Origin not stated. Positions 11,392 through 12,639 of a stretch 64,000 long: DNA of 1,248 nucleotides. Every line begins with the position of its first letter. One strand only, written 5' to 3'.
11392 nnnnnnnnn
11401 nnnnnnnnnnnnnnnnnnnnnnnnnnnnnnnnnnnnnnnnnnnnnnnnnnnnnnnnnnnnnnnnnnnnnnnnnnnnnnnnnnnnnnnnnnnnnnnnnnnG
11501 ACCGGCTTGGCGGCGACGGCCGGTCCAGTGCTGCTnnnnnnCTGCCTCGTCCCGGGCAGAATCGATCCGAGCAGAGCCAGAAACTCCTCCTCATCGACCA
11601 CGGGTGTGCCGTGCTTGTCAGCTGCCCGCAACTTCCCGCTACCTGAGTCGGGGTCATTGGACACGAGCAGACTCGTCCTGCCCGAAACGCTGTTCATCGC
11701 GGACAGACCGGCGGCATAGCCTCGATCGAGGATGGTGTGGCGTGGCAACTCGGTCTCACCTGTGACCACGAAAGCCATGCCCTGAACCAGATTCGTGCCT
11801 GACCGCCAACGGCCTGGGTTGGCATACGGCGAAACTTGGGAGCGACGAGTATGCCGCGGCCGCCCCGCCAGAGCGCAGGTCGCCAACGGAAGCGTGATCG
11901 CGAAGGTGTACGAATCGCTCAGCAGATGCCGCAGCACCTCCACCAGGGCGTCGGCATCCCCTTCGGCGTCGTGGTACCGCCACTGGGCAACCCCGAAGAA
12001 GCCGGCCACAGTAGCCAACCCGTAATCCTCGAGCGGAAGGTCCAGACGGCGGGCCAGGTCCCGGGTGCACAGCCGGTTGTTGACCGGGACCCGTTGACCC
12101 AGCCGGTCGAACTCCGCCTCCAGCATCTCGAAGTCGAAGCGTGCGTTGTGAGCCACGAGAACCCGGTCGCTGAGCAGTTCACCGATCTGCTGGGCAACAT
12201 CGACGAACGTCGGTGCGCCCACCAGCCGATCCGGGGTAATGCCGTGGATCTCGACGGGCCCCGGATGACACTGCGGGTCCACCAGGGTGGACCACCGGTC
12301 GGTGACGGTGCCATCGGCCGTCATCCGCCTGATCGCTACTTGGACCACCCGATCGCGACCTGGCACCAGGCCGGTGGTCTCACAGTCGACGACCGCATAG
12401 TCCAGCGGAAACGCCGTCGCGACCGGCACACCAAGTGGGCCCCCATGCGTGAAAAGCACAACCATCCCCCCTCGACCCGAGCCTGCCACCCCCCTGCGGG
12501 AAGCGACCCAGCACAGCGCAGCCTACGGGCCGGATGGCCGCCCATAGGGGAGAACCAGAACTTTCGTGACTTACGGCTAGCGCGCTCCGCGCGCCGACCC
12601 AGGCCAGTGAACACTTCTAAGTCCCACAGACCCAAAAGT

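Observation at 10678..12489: DnaQ-like DEDDh exonuclease fused to two BRCT-like domains and a C-terminal TerD domain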

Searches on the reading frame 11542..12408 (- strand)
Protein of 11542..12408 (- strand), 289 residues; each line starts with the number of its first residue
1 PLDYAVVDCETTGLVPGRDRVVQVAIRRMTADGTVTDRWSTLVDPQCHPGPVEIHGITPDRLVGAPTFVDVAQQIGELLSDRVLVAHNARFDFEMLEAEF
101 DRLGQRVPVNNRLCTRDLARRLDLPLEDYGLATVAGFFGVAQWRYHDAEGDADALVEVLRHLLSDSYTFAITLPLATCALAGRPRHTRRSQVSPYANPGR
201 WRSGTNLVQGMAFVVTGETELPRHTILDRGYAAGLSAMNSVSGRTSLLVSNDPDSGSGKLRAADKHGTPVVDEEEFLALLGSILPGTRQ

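Call 47: find_related_loci(query=A4, collection=genome_contigs, flank=3000)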
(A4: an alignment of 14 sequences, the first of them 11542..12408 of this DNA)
Query A4 (289 aa) in genome_contigs; peptide patterns used: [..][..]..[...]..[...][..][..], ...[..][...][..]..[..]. (x = any residue, [..] = any of these).
600 stretches matched a pattern (row limit reached: there are more); 598 encode a relative of the query (tblastn E <= 1e-3); the best 80 are kept; 80 distinct loci.
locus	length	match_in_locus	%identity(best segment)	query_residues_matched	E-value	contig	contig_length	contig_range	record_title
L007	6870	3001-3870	53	1-287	2e-86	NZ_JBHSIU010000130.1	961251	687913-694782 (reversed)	Dactylosporangium cerinum strain CGMCC 4.7152 platanus_K_default_130, whole genome shotgun sequence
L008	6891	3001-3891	50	1-289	4e-82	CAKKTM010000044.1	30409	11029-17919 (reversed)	Frankia sp. CiP1_Cm_nod1 isolate CiP1_Cm_nod11 genome assembly, contig: scaffold00036, whole genome shotgun sequence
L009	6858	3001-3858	49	3-286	2e-81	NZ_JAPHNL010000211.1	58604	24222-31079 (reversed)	Streptomyces beihaiensis strain GXMU-J5 lcl_J5_trimmed_assembled_contig_29, whole genome shotgun sequence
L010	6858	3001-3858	49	4-287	3e-81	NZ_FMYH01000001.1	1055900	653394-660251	Sanguibacter gelidistatuariae strain ISLP-3, whole genome shotgun sequence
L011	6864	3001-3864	50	2-287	5e-81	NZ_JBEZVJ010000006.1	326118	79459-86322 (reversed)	Streptomyces sp. NPDC032940 NPDC032940_46_B2.ctg-0006, whole genome shotgun sequence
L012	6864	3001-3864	48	2-286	1e-79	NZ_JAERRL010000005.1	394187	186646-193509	Streptomyces sp. 7-21 strain XESTO7-21 5, whole genome shotgun sequence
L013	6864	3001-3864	50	2-287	1e-79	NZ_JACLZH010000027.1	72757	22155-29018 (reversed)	Streptomyces salinarius strain SS06011 27, whole genome shotgun sequence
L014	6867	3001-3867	49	3-289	7e-80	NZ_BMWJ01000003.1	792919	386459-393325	Streptomyces clavifer strain JCM 5059 sequence003, whole genome shotgun sequence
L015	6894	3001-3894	50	1-287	1e-79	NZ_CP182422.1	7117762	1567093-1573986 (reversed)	Embleya sp. MST-111070 chromosome 1, complete sequence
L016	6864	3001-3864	48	2-287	5e-79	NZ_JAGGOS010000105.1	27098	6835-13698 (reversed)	Streptomyces sp. ISL-36 ISL36_106, whole genome shotgun sequence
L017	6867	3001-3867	49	3-289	2e-79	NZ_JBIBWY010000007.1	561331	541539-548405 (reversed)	Streptomyces massasporeus strain NPDC014839 NPDC014839_262_D5.ctg-0007, whole genome shotgun sequence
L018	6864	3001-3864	49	2-287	3e-79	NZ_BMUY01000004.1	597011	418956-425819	Streptomyces tendae strain JCM 4610 sequence004, whole genome shotgun sequence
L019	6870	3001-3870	50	1-287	3e-79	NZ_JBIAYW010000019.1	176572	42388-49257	Dactylosporangium sp. NPDC000521 NPDC000521_6_G3.ctg-0019, whole genome shotgun sequence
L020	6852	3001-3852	47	3-286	9e-79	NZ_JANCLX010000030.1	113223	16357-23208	Streptomyces cucumeris strain NEAU-Y11 Scaffold30, whole genome shotgun sequence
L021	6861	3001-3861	49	3-287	2e-78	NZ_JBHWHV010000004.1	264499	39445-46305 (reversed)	Streptomyces sp. NPDC059785 NPDC059785_384_D11.ctg-0004, whole genome shotgun sequence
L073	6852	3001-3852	48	3-286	3e-75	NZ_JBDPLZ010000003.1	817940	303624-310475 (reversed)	Actinocorallia sp. B10E7 B10E7_contig_3, whole genome shotgun sequence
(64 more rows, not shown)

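Call 71: search_protein_representatives(alignment_id=A4)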
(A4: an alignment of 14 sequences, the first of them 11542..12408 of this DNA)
Query: 14 sequences, 290 profile positions. Proteins with E-value up to 0.001 (for the whole library): 55072; up to 1e-10: 24750; up to 1e-30: 1692. The best 150 are listed.
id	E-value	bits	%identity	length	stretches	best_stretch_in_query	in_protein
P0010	3.6e-132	456.4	-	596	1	2-290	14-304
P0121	5.1e-130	449.3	-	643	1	3-289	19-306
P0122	5.1e-128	442.8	-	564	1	2-289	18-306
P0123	4.7e-125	433.0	-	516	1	2-289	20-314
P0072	1.2e-124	431.8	-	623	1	2-289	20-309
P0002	1.3e-123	428.3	-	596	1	1-289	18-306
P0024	3.9e-122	423.5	-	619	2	2-290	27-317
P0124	2.5e-121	420.8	-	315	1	2-268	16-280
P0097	2.1e-120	417.8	-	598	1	2-290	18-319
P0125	1.1e-118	412.2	-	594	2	3-290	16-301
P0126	1.4e-118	411.8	-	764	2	3-290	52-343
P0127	1.7e-118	411.5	-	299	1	2-289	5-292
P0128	3.6e-117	407.2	-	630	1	2-289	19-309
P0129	3.7e-117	407.1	-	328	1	2-290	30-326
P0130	5.6e-117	406.5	-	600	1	3-290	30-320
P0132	1.0e-116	405.7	-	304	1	3-289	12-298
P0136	4.2e-111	387.3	-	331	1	3-287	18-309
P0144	7.1e-106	370.1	-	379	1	3-289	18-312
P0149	4.2e-102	357.7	-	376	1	2-288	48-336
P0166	1.1e-86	307.1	-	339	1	3-288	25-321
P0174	5.5e-77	275.3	-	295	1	3-285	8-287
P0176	2.8e-75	269.7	-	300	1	15-289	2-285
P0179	2.8e-73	263.1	-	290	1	3-288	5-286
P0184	1.4e-71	257.6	-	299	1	4-289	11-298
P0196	2.1e-63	230.7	-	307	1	3-288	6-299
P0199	5.7e-63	229.3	-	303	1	3-286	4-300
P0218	4.9e-58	213.1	-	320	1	2-287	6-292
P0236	4.1e-56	206.8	-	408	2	4-166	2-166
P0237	5.7e-56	206.3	-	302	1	3-286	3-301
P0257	2.6e-54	200.9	-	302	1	3-282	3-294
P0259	3.0e-54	200.7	-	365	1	3-282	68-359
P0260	3.7e-54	200.3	-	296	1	3-282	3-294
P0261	4.1e-54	200.2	-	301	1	2-283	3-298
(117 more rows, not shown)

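Call 72: list_cluster_members(proteins=[P0129, P0136, P0166, P0144, P0149, P0124, P0132, P0218, P0237, P0236])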
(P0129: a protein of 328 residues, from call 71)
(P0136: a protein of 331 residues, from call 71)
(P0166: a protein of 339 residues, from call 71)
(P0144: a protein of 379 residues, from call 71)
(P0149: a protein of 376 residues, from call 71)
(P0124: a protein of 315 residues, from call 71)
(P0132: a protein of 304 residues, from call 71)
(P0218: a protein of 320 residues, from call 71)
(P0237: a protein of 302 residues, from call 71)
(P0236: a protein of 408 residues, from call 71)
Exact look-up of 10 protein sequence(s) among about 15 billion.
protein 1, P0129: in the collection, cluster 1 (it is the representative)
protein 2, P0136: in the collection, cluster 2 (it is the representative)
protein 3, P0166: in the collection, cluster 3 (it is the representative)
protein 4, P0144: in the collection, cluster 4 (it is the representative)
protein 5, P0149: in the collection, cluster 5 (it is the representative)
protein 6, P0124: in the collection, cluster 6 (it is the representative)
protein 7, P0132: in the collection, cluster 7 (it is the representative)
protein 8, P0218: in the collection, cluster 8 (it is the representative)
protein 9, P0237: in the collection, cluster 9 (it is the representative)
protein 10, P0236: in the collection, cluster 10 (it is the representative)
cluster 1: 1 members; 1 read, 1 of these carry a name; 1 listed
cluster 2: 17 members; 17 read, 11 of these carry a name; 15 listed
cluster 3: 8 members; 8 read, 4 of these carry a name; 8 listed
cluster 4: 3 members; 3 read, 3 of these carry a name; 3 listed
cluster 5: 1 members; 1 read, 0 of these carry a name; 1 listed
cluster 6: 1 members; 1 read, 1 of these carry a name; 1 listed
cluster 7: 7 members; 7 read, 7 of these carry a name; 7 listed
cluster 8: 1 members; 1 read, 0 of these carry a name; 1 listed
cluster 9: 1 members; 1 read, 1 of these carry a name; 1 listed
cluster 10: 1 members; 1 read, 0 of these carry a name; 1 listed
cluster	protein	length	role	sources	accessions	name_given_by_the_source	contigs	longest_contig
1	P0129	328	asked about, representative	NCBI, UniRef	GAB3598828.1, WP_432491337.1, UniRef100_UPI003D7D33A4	DEDDh family exonuclease [Kineococcus gypseus] | exonuclease domain-containing protein n=1 Tax=Kineococcus gypseus TaxID=1637102 ...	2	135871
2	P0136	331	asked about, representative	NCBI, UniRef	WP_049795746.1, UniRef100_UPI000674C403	DEDDh family exonuclease [Frankia sp. EAN1pec] | DEDDh family exonuclease n=1 Tax=Parafrankia sp. (strain EAN1pec) TaxID=298653 ...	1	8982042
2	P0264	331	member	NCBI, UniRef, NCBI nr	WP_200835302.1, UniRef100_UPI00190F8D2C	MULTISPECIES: DEDDh family exonuclease [unclassified Parafrankia] | DEDDh family exonuclease n=1 Tax=unclassified Parafrankia TaxID=2994368 ...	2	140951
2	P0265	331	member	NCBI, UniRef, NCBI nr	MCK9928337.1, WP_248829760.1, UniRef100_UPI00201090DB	DEDDh family exonuclease [Frankia sp. Mgl5] | DEDDh family exonuclease n=1 Tax=Frankia sp. Mgl5 TaxID=2933793 RepID=UPI00201090DB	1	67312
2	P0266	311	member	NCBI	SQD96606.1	Exonuclease RNase T and DNA polymerase III (fragment) [Parafrankia sp. Ea1.12]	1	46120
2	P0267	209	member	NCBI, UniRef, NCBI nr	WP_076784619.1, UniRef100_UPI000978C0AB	exonuclease domain-containing protein [Parafrankia discariae] | exonuclease domain-containing protein n=1 Tax=Parafrankia discariae TaxID=365528 ...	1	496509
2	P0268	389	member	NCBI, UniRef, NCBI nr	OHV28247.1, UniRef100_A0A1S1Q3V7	DNA polymerase III subunit epsilon [Parafrankia soli] | DNA polymerase III subunit epsilon n=1 Tax=Parafrankia soli TaxID=2599596 ...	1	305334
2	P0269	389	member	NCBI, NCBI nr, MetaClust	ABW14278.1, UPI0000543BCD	Exonuclease RNase T and DNA polymerase III [Parafrankia sp. EAN1pec] | Exonuclease RNase T and DNA polymerase III [Frankia sp. EAN1pec] | status=active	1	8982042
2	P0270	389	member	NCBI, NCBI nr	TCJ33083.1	DEDDh family exonuclease [Parafrankia sp. BMG5.11]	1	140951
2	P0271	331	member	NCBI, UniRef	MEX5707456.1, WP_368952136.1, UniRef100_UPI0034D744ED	DEDDh family exonuclease [Parafrankia sp. FMc6] | DEDDh family exonuclease n=1 Tax=Parafrankia soli TaxID=2599596 RepID=UPI0034D744ED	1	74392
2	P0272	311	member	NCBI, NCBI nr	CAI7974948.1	DNA polymerase III subunit epsilon [Frankia sp. Hr75.2]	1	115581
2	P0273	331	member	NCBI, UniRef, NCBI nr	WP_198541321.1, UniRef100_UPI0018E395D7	DEDDh family exonuclease [Parafrankia soli] | DEDDh family exonuclease n=1 Tax=Parafrankia soli TaxID=2599596 RepID=UPI0018E395D7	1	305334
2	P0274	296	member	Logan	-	-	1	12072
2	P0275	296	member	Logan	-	-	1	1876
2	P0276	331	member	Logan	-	-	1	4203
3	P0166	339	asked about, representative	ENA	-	-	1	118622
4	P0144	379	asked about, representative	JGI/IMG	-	DNA polymerase-3 subunit epsilon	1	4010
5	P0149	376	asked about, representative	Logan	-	-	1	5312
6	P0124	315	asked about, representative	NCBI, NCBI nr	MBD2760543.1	DEDDh family exonuclease [Yimella sp. cx-573]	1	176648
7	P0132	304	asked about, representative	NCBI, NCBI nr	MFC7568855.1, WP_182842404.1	exonuclease domain-containing protein [Actinomadura namibiensis]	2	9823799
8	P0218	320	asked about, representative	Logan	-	-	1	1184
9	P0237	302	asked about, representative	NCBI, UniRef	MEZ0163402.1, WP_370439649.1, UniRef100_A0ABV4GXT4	exonuclease domain-containing protein [Kineococcus sp. LSe6-4] | Exonuclease domain-containing protein n=1 Tax=Kineococcus halophytocola TaxID=3234027 ...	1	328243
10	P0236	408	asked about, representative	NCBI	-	-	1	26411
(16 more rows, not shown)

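Call 74: list_cluster_members(proteins=[P0174, P0176, P0179, P0184, P0196, P0199, P0257, P0260, P0261, P0259])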
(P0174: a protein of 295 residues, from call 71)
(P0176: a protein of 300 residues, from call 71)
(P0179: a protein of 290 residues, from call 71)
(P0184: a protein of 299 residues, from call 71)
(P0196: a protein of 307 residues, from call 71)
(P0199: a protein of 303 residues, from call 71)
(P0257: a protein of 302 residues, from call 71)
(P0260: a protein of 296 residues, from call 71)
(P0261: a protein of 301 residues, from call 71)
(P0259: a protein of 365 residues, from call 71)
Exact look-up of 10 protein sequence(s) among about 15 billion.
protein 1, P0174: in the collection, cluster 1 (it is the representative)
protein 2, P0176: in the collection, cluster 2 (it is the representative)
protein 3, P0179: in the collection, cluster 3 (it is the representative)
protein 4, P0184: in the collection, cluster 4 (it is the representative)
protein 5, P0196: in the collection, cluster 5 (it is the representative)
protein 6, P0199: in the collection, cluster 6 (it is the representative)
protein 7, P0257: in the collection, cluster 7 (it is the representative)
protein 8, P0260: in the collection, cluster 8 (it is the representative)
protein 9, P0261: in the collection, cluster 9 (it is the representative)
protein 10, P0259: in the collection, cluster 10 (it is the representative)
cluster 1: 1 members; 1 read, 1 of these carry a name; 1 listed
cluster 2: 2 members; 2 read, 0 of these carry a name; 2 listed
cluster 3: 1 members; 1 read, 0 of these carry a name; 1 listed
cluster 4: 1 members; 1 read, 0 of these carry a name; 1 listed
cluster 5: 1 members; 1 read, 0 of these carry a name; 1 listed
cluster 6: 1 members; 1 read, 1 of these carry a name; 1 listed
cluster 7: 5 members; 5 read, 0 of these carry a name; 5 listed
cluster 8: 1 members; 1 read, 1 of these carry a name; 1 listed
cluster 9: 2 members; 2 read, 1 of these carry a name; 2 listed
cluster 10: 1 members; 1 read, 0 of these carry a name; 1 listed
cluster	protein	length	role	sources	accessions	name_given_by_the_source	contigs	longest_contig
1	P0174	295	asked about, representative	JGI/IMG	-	DNA polymerase-3 subunit epsilon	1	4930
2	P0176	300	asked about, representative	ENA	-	-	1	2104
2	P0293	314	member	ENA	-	-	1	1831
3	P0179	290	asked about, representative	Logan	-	-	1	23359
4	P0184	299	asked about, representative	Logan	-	-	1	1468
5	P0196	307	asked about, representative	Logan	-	-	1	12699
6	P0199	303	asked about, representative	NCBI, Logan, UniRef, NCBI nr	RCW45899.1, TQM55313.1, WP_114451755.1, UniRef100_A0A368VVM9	DNA polymerase-3 subunit epsilon [Halopolyspora algeriensis] | DNA polymerase-3 subunit epsilon n=1 Tax=Halopolyspora algeriensis TaxID=1500506 ... | exonuclease domain-containing protein [Halopolyspora algeriensis]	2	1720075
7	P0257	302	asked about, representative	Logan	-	-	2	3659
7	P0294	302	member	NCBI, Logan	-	-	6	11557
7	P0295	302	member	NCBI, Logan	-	-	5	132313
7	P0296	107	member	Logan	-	-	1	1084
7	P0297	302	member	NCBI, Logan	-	-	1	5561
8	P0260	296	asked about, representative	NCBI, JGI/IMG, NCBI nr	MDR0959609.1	MAG: 3'-5' exoribonuclease [Propionibacteriaceae bacterium] | DNA polymerase-3 subunit epsilon | 3'-5' exoribonuclease [Propionibacteriaceae bacterium]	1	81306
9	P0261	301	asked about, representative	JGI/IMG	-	DNA polymerase-3 subunit epsilon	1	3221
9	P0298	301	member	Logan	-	-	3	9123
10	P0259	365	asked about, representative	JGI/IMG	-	-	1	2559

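Call 84: search_protein_families(library=ncbifam, proteins=[P0166, P0196, P0129, P0136, P0199, P0260], max_evalue=1e-30)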
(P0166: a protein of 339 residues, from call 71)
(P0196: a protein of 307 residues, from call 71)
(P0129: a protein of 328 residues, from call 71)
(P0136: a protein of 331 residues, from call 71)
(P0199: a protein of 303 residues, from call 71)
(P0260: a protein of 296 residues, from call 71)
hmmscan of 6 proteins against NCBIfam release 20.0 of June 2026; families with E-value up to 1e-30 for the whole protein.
P0166 (339 aa): 3 families
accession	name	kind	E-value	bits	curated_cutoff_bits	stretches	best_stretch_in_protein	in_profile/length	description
NF004719.0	PRK06063.1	equivalog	1.2e-163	543.8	389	1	14-339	6-331/331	DEDDh family exonuclease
NF004112.0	PRK05601.1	equivalog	7.5e-42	143.6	550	0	26-123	74-171/407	DNA polymerase III subunit epsilon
NF005906.0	PRK07883.1-4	equivalog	8e-33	113.6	495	1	24-190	6-173/563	DEDD exonuclease domain-containing protein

P0196 (307 aa): 3 families
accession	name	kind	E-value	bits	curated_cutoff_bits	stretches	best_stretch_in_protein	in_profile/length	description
NF004719.0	PRK06063.1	equivalog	2.4e-80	269.9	389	1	3-302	14-316/331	DEDDh family exonuclease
NF004112.0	PRK05601.1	equivalog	8.9e-41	140.1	550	0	5-105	72-172/407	DNA polymerase III subunit epsilon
NF005906.0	PRK07883.1-4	equivalog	1.5e-31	109.4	495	1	5-170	6-172/563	DEDD exonuclease domain-containing protein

P0129 (328 aa): 4 families
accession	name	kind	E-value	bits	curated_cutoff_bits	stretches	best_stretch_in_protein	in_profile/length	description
NF004719.0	PRK06063.1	equivalog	1.9e-112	375.5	389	1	24-325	10-314/331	DEDDh family exonuclease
NF004112.0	PRK05601.1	equivalog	3.7e-37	128.2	550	0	30-134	72-176/407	DNA polymerase III subunit epsilon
NF005906.0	PRK07883.1-4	equivalog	1.9e-34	118.9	495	1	31-197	7-174/563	DEDD exonuclease domain-containing protein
NF005905.0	PRK07883.1-3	equivalog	2.1e-33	115.8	508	1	32-224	26-220/581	DEDD exonuclease domain-containing protein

P0136 (331 aa): 2 families
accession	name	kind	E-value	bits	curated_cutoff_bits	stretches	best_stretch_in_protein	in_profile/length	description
NF004719.0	PRK06063.1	equivalog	4.1e-145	482.8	389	1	2-327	3-330/331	DEDDh family exonuclease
NF004112.0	PRK05601.1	equivalog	1.5e-33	116.3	550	0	17-118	72-173/407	DNA polymerase III subunit epsilon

P0199 (303 aa): 1 family
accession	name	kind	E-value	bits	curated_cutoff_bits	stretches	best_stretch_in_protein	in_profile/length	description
NF004719.0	PRK06063.1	equivalog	1.1e-69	234.9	389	1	3-299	16-310/331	DEDDh family exonuclease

P0260 (296 aa): 2 families
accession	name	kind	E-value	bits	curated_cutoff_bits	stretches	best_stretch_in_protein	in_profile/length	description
NF004719.0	PRK06063.1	equivalog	5.7e-55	186.5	389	1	3-294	17-307/331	DEDDh family exonuclease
NF005906.0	PRK07883.1-4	equivalog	1e-31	109.9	495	1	3-163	7-168/563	DEDD exonuclease domain-containing protein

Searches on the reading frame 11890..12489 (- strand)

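Call 54: search_protein_families(library=padloc, proteins=[window:11890-12489:-], max_evalue=0.01)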
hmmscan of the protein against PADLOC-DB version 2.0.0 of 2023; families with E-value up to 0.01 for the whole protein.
window:11890-12489:- (200 aa): 3 families
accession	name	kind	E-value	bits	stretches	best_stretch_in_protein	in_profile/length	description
PDLC05027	PDC-S48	-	2.1e-53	179.9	1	31-192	6-169/411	-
PDLC05028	PDC-S48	-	1.1e-44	150.9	1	29-193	18-183/512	-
PDLC01247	DEDDh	-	3e-35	119.9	1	33-186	2-138/139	"CAS-I,CAS-II,CAS-III,CAS-IV,CAS-V,CAS-VI; associated"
